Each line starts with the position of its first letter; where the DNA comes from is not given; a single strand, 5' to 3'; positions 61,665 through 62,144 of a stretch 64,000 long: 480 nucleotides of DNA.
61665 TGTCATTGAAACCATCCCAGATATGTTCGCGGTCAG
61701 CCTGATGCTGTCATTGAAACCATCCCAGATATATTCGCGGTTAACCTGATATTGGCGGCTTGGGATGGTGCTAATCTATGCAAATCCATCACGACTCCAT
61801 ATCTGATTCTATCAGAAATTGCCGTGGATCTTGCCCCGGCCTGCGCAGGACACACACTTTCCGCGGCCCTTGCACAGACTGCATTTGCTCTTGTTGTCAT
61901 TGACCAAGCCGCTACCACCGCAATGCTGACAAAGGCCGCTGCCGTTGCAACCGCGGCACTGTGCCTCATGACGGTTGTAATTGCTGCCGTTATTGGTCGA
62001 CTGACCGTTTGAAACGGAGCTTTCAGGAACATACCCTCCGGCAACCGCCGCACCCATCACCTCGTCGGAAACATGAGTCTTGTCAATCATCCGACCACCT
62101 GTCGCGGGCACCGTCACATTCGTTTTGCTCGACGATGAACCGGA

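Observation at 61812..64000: Two adjacent exported proteins ending in a DnaJ-type (CxxCxGxG)x4 zinc-finger tail encoded by near-identical 3' ends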

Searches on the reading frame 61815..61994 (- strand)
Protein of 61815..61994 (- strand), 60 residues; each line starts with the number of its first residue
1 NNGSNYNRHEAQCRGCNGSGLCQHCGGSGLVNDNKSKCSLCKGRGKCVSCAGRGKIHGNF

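Call 17: search_solved_structures(query=window:61815-61994:-, max_evalue=10, show_alignments=3)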
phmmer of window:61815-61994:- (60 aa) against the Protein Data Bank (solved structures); distinct sequences matched with E-value up to 10: 19.
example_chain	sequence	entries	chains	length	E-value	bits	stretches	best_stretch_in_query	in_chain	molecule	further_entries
6miu_A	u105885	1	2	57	0.35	14.7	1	20-58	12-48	Sequestosome-1, Arg-Glu peptide chimera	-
6mj7_A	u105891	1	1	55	0.36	14.6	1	20-58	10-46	Sequestosome-1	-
5ype_A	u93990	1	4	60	0.46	14.3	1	21-58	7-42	78 kDa glucose-regulated protein,Sequestosome-1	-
6khz_A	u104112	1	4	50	0.48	14.2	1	21-58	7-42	Sequestosome-1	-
7r1o_AAA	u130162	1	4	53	0.59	14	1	21-58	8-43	Sequestosome-1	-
6jzb_A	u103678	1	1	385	0.62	13.9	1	7-55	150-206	Chaperone protein DnaJ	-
3lcz_A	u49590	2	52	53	0.71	13.7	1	21-57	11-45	Inhibitor of TRAP, regulated by T-BOX (Trp) sequence RtpA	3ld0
5ypb_A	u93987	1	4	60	0.72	13.7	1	21-58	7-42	78 kDa glucose-regulated protein,Sequestosome-1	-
5ypc_A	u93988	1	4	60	0.73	13.7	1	21-58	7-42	78 kDa glucose-regulated protein,Sequestosome-1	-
5ypf_A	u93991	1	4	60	0.86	13.4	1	21-58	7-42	78 kDa glucose-regulated protein,Sequestosome-1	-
5yp8_A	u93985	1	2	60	0.89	13.4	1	21-58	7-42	78 kDa glucose-regulated protein,Sequestosome-1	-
5ypa_A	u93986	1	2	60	0.9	13.4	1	21-58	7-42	78 kDa glucose-regulated protein,Sequestosome-1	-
7zhs_A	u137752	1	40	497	0.9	13.4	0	20-44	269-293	Ubiquitin-like protein SMT3,DnaJ homolog subfamily A member 2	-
5ypg_A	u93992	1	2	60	0.9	13.4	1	21-58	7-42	78 kDa glucose-regulated protein,Sequestosome-1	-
5yph_A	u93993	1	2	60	0.9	13.4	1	21-58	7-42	78 kDa glucose-regulated protein,Sequestosome-1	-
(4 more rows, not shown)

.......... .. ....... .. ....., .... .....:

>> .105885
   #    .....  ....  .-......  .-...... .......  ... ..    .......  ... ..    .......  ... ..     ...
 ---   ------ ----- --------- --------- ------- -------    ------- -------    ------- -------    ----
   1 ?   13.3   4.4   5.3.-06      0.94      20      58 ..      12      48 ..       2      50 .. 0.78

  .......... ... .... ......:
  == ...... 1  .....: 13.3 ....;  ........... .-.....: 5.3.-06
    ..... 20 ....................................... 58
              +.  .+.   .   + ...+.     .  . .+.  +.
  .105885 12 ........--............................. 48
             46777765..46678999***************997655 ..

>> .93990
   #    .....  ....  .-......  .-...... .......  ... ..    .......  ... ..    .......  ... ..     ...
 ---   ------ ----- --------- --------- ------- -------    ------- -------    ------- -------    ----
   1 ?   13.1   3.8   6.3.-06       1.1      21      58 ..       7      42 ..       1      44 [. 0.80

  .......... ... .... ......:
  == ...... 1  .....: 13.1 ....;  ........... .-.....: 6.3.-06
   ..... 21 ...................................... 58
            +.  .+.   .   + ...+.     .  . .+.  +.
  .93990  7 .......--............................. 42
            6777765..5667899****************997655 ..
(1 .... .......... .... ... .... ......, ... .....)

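Call 18: search_protein_representatives(protein=window:61815-61994:-)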
Query: 60 residues. Proteins with E-value up to 0.001 (for the whole library): 134; up to 1e-10: 15; up to 1e-30: 0. The best 134 are listed.
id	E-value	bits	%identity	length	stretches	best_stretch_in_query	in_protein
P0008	8.8e-22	92.4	81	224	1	2-60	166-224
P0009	7.3e-17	76.9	71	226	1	2-60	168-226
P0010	5.6e-16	74.1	71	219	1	2-57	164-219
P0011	7.1e-16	73.7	67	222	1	3-60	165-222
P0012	8.3e-16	73.5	71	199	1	2-57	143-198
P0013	9.3e-15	70.2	76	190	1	9-57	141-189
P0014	9.6e-15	70.2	64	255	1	3-60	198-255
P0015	1.7e-14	69.4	64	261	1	3-60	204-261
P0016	2.7e-13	65.6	62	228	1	3-60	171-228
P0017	3.6e-13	65.2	71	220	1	2-57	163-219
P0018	8.4e-13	64.0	60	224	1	3-59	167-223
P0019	1.9e-12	62.9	65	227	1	1-60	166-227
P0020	6.6e-12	61.2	62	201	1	7-56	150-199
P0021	1.7e-11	59.9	63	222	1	4-57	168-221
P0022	1.8e-11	59.9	48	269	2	13-56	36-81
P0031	8.1e-08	48.3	43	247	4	11-56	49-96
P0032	9.2e-08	48.1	48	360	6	9-52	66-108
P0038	6.6e-07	45.4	47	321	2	1-53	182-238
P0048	2.0e-06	43.9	46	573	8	12-56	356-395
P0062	1.9e-05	40.9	48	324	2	3-57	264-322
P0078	7.0e-05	39.0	61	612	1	11-54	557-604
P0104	2.9e-04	37.1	45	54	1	9-57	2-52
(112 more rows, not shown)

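Call 20: search_protein_families(library=pfam, proteins=[P0008, P0014, P0022, P0031, P0032, P0048, P0078, P0104, P0062, P0038], max_evalue=0.1)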
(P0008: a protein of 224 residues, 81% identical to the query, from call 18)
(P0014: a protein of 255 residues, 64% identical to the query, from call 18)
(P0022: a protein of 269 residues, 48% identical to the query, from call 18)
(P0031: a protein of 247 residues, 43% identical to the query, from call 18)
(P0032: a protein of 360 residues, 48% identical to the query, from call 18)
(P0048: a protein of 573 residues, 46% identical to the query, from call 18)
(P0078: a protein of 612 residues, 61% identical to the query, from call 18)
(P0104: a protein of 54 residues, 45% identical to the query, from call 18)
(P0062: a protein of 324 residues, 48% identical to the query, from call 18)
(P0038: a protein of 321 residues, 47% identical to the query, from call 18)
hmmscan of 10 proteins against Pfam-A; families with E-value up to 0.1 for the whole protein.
P0008 (224 aa): 2 families
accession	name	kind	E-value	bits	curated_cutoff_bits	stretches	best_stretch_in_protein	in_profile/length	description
PF25433.1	DUF7895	-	0.00013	22.7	27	1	175-197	3-25/75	Domain of unknown function (DUF7895)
PF00684.25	DnaJ_CXXCXGXG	-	0.017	15.8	32.7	0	167-217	8-64/65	DnaJ central domain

P0014 (255 aa): 2 families
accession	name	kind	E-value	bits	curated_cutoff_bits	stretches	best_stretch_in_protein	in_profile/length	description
PF25433.1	DUF7895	-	0.0001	23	27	2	231-251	3-23/75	Domain of unknown function (DUF7895)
PF00684.25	DnaJ_CXXCXGXG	-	0.0052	17.4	32.7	0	217-246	1-31/65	DnaJ central domain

P0022 (269 aa): 4 families
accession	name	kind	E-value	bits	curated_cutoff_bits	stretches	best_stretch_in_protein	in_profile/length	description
PF25433.1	DUF7895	-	1.6e-10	41.6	27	3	122-144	3-25/75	Domain of unknown function (DUF7895)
PF00684.25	DnaJ_CXXCXGXG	-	1.3e-07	32.2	32.7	0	63-131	1-65/65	DnaJ central domain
PF15777.11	Anti-TRAP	-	1.5e-05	25.3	32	1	105-139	12-48/59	Tryptophan RNA-binding attenuator protein inhibitory protein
PF17302.8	DUF5351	-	0.0016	19.1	27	0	133-142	1-10/29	Family of unknown function (DUF5351)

P0031 (247 aa): 3 families
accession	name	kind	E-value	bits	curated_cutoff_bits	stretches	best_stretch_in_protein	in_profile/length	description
PF25433.1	DUF7895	-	2.1e-09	38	27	2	76-143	3-74/75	Domain of unknown function (DUF7895)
PF00684.25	DnaJ_CXXCXGXG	-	2.2e-05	25.1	32.7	0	51-93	1-64/65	DnaJ central domain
PF15777.11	Anti-TRAP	-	0.03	14.8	32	1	59-93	12-48/59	Tryptophan RNA-binding attenuator protein inhibitory protein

P0032 (360 aa): 0 families

P0048 (573 aa): 5 families
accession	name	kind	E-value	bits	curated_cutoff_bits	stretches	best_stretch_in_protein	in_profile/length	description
PF25436.1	BSD2_CRD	-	3.3e-12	46.9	27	2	182-201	4-23/69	BSD2 cysteine rich domain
PF00684.25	DnaJ_CXXCXGXG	-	5e-09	36.7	32.7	1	234-286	1-65/65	DnaJ central domain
PF25433.1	DUF7895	-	9.5e-06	26.3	27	1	396-415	4-23/75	Domain of unknown function (DUF7895)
PF23733.2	GRXCR1-2_C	-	0.00013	22.2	26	1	406-423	1-18/47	GRXCR1/2, C-terminal domain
PF15777.11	Anti-TRAP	-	0.018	15.5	32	1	257-287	10-41/59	Tryptophan RNA-binding attenuator protein inhibitory protein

P0078 (612 aa): 2 families
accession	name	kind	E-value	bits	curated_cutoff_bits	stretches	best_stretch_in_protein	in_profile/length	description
PF00054.30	Laminin_G_1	-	0.054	14.1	24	0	313-343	46-76/131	Laminin G domain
PF00684.25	DnaJ_CXXCXGXG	-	0.073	13.8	32.7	0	533-573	18-58/65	DnaJ central domain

P0104 (54 aa): 4 families
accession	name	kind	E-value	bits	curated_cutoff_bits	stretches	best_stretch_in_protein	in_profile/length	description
PF25433.1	DUF7895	-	1.9e-05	25.4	27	2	30-51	2-23/75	Domain of unknown function (DUF7895)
PF00684.25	DnaJ_CXXCXGXG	-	0.00036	21.2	32.7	1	15-40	1-25/65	DnaJ central domain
PF15777.11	Anti-TRAP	-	0.039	14.4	32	0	41-53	12-24/59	Tryptophan RNA-binding attenuator protein inhibitory protein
PF17302.8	DUF5351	-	0.078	13.7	27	0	37-50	15-28/29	Family of unknown function (DUF5351)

P0062 (324 aa): 4 families
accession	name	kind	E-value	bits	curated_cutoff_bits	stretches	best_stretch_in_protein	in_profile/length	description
PF25433.1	DUF7895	-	5.7e-06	27.1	27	1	272-299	3-30/75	Domain of unknown function (DUF7895)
PF00684.25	DnaJ_CXXCXGXG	-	9.6e-05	23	32.7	0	173-218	10-53/65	DnaJ central domain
PF13901.12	RH_dom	-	0.015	15.6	28.1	1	266-307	140-182/206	Rubicon Homology Domain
PF17746.7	SfsA_N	-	0.062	13.8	25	0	199-234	15-51/63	SfsA N-terminal OB domain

P0038 (321 aa): 2 families
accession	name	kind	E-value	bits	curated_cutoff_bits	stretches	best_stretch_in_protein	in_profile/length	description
PF25433.1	DUF7895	-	2.2e-07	31.6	27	3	272-293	3-24/75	Domain of unknown function (DUF7895)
PF17302.8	DUF5351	-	0.057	14.2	27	1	283-311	1-28/29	Family of unknown function (DUF5351)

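Call 28: find_related_loci(query=A1, collection=genome_contigs, flank=6000)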
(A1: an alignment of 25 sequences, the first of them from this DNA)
Query A1 (57 aa) in genome_contigs; peptide patterns used: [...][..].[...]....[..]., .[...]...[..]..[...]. (x = any residue, [..] = any of these).
351 stretches matched a pattern; 17 encode a relative of the query (tblastn E <= 1e-3); 17 distinct loci.
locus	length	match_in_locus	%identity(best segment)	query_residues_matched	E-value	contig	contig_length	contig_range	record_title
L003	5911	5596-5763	88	2-57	4e-31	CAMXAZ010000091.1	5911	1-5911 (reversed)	MAG TPA_asm: uncultured Muribaculaceae bacterium isolate SRR14411271_bin.7_metawrap_v1.3_MAG genome assembly, contig: NO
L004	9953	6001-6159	77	5-57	4e-24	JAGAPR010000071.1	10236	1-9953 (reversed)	MAG: Prevotella sp. isolate RGIG8660 Water_deer_Colon-1__c218764, whole genome shotgun sequence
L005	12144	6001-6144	77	7-54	2e-20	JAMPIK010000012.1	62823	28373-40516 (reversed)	MAG: Prevotella sp. isolate NALB_7963_9 Scaffold_#12__SCF_012___62823_bp, whole genome shotgun sequence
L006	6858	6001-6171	67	1-57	2e-20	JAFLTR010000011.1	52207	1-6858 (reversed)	MAG: Muribaculaceae bacterium isolate HAN058 Seq11, whole genome shotgun sequence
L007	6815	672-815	65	6-53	6e-18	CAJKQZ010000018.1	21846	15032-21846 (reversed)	MAG TPA_asm: uncultured Prevotellaceae bacterium isolate ERR1190974-bin.14 genome assembly, contig: NODE_1642_length_218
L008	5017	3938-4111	59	2-57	3e-17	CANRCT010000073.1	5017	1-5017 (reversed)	MAG: uncultured Muribaculaceae bacterium isolate Lapin-026__bin85 genome assembly, contig: Lapin-026__NODE_22164_length_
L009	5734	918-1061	63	7-54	8e-16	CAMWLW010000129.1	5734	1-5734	MAG TPA_asm: uncultured Bacteroidales bacterium isolate SRR14411330_bin.3_metawrap_v1.3_MAG genome assembly, contig: NOD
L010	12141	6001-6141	60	7-53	1e-14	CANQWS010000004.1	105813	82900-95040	MAG: uncultured Muribaculaceae bacterium isolate Lapin-011__bin11 genome assembly, contig: Lapin-011__NODE_104_length_10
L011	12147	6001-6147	60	4-53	5e-14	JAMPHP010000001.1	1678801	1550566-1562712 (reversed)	MAG: Muribaculaceae bacterium isolate NALB_7961_14 Scaffold_#1__SCF_001__1677211_bp, whole genome shotgun sequence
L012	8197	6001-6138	57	7-53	2e-12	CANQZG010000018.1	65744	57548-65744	MAG: uncultured Muribaculaceae bacterium isolate Lapin-018__bin5 genome assembly, contig: Lapin-018__NODE_347_length_657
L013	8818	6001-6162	46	8-53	2e-9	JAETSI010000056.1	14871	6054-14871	MAG: Oscillospiraceae bacterium isolate S32_Bin2 scaffold_2996, whole genome shotgun sequence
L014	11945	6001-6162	46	8-53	2e-9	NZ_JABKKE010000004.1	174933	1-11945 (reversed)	Xylanibacter rodentium strain PROD PROD_4, whole genome shotgun sequence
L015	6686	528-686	40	9-57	4e-7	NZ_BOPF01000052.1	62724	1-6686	Virgisporangium aliadipatigenens strain NBRC 105644 sequence052, whole genome shotgun sequence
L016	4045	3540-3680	45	10-53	5e-7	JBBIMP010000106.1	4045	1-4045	MAG: Acidobacteriota bacterium isolate RSS170216_bin_235 NODE_17902_length_4045_cov_17.087970, whole genome shotgun sequ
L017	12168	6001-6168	39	9-53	2e-6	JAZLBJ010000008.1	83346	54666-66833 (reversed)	MAG: Alistipes sp. isolate T1900045064_TC20190058.MAGScoT_cleanbin_000038 SGB_4586_k141_255778, whole genome shotgun seq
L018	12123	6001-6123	54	13-51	3e-6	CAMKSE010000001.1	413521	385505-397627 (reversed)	MAG: uncultured Prevotellaceae bacterium isolate SRR12081303_bin.15_metaWRAP_v1.3_MAG genome assembly, contig: ERZ122897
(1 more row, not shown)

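Call 44: search_protein_families(library=pfam, proteins=[L014:6243-7463:+, L014:5521-6165:+], max_evalue=1)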
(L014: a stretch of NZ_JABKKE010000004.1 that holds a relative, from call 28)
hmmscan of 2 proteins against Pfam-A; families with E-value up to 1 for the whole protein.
L014:6243-7463:+ (406 aa): 4 families
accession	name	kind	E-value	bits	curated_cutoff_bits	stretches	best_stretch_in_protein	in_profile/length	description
PF14903.11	WG_beta_rep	-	0.0044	17.5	25.6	1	76-94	1-19/35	WG containing repeat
PF07719.23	TPR_2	-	0.032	14.8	27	0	285-305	6-26/34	Tetratricopeptide repeat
PF04212.24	MIT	-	0.041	14.4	30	1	347-386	18-59/66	MIT (microtubule interacting and transport) domain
PF00515.34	TPR_1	-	0.21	11.9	27.8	1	285-305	6-26/34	Tetratricopeptide repeat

L014:5521-6165:+ (214 aa): 5 families
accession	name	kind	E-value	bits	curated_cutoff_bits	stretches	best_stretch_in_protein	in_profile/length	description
PF00684.25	DnaJ_CXXCXGXG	-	3.8e-08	33.9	32.7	4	87-123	1-36/65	DnaJ central domain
PF15777.11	Anti-TRAP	-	6.2e-08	33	32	3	84-114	10-42/59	Tryptophan RNA-binding attenuator protein inhibitory protein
PF25433.1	DUF7895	-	4.8e-05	24.1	27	2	162-181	4-23/75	Domain of unknown function (DUF7895)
PF17302.8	DUF5351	-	0.00023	21.8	27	0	191-203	15-27/29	Family of unknown function (DUF5351)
PF08792.16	A2L_zn_ribbon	-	0.76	10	22.9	1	39-57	3-22/33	A2L zinc ribbon domain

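Call 46: find_homologous_proteins(query=A1, max_evalue=0.001)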
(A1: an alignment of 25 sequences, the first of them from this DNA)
Query A1 (25 sequences): 553 candidates shared short words with the query, none scored E <= 0.001.

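Call 55: predict_structure(alignment_id=A1)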
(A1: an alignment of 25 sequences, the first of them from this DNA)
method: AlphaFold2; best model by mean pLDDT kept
length: 57 residues; sequences in the alignment: 25
mean_pLDDT: 46.7   pTM: 0.23
mean pLDDT of the five models: 46.7, 45.3, 41.1, 38.2, 38.2
residues with pLDDT >= 90: 0; 70-90: 0; 50-70: 17; < 50: 40
segments of 3 or more residues with pLDDT < 50: 1-9, 11-17, 21-41, 55-57
pLDDT, mean of each block of 10 residues (from residue 1): 44 50 43 44 53 48
secondary structure, 60 per line:
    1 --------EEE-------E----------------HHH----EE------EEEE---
elements in order: E9-11 E51-54

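Call 56: search_solved_structures(query=A1, max_evalue=10, show_alignments=5)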
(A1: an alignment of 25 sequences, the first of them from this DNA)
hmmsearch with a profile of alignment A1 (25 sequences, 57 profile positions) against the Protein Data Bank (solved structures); distinct sequences matched with E-value up to 10: 25.
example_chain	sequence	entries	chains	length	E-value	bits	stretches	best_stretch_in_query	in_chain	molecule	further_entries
1exk_A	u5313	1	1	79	0.00033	23.7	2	18-48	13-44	DNAJ PROTEIN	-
7zhs_A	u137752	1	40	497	0.0029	20.6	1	18-41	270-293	Ubiquitin-like protein SMT3,DnaJ homolog subfamily A member 2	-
1nlt_A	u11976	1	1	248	0.0099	18.9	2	18-41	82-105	Mitochondrial protein import protein MAS5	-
6khz_A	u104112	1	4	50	0.017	18.2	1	19-55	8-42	Sequestosome-1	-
5ype_A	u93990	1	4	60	0.021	17.9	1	19-55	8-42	78 kDa glucose-regulated protein,Sequestosome-1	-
6mj7_A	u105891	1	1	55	0.025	17.7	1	19-55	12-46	Sequestosome-1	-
6miu_A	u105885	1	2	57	0.028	17.5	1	19-55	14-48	Sequestosome-1, Arg-Glu peptide chimera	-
5ypb_A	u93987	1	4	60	0.031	17.4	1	19-55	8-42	78 kDa glucose-regulated protein,Sequestosome-1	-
5ypa_A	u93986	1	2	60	0.031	17.4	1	19-55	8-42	78 kDa glucose-regulated protein,Sequestosome-1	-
2vf7_A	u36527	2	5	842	0.036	17.1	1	17-40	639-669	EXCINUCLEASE ABC, SUBUNIT A. | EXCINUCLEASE ABC SUBUNIT A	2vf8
7r1o_AAA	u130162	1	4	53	0.038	17.1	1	19-55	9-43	Sequestosome-1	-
5yp8_A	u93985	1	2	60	0.041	17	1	19-55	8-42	78 kDa glucose-regulated protein,Sequestosome-1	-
5yph_A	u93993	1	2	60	0.041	17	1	19-55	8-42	78 kDa glucose-regulated protein,Sequestosome-1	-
5ypc_A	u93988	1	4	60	0.042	16.9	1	19-55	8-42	78 kDa glucose-regulated protein,Sequestosome-1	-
5ypg_A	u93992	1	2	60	0.042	16.9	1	19-55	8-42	78 kDa glucose-regulated protein,Sequestosome-1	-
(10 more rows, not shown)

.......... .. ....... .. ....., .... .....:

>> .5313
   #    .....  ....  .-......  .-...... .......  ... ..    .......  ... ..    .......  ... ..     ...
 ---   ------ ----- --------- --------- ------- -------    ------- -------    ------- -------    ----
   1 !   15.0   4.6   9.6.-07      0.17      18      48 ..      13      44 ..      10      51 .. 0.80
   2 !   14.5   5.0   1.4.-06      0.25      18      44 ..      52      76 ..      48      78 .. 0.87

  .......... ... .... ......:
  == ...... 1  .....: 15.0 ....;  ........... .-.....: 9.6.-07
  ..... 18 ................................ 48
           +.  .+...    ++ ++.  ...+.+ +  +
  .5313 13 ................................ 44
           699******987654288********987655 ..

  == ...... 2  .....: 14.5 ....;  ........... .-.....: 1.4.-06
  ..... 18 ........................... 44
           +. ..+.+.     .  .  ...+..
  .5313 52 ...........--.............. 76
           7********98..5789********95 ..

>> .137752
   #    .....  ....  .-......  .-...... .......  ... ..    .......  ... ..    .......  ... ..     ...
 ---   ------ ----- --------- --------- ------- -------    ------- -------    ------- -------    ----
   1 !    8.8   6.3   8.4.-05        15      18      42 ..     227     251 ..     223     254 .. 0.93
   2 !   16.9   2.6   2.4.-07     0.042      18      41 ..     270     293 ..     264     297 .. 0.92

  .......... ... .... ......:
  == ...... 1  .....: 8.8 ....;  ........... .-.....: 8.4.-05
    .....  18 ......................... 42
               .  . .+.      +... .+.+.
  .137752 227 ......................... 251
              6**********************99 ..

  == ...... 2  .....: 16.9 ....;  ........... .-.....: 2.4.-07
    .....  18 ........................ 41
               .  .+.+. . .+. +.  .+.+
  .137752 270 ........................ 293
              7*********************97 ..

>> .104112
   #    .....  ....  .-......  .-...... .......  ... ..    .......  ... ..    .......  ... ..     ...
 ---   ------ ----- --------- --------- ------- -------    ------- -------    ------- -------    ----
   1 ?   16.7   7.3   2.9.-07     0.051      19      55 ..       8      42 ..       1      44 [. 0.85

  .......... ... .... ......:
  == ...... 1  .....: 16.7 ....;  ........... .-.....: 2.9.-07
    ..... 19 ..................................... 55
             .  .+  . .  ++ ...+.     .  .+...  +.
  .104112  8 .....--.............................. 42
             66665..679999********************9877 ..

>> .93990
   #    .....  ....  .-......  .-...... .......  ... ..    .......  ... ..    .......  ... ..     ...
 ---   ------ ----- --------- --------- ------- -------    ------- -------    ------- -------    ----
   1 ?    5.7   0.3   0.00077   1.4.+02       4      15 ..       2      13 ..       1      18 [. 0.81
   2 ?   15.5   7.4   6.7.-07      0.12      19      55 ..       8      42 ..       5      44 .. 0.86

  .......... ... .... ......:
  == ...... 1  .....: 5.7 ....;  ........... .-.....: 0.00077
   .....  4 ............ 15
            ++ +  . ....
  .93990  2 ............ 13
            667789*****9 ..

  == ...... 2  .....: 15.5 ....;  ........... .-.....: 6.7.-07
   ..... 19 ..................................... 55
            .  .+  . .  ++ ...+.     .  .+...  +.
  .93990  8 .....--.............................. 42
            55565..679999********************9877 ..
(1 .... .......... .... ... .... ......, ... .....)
